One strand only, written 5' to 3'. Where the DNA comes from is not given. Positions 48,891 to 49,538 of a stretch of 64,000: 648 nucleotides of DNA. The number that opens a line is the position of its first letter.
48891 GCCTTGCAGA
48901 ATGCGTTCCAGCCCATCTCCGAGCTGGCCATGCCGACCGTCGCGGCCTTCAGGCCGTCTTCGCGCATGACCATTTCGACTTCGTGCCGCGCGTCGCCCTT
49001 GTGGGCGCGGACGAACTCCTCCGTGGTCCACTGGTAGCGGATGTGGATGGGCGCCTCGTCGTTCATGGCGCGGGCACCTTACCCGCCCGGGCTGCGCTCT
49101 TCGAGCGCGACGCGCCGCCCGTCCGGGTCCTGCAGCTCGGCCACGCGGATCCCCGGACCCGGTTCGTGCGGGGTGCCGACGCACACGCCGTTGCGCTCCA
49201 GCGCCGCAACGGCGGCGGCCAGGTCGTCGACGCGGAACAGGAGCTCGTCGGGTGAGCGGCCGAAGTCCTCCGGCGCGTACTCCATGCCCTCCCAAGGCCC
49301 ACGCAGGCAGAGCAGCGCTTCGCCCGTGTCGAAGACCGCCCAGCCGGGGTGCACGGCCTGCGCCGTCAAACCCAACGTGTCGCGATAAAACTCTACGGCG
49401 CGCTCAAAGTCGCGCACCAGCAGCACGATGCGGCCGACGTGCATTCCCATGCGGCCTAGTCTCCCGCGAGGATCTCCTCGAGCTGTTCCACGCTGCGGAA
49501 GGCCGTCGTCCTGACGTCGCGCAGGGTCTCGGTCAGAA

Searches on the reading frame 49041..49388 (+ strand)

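Call 27: search_protein_families(library=pfam, proteins=[window:49041-49388:+], max_evalue=0.001)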
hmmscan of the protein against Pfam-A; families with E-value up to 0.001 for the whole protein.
window:49041-49388:+ (115 aa): 1 family
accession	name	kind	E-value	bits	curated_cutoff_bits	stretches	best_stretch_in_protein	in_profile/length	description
PF16988.10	Vps36-NZF-N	-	0.00036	20.3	27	0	94-113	26-45/65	Vacuolar protein sorting 36 NZF-N zinc-finger domain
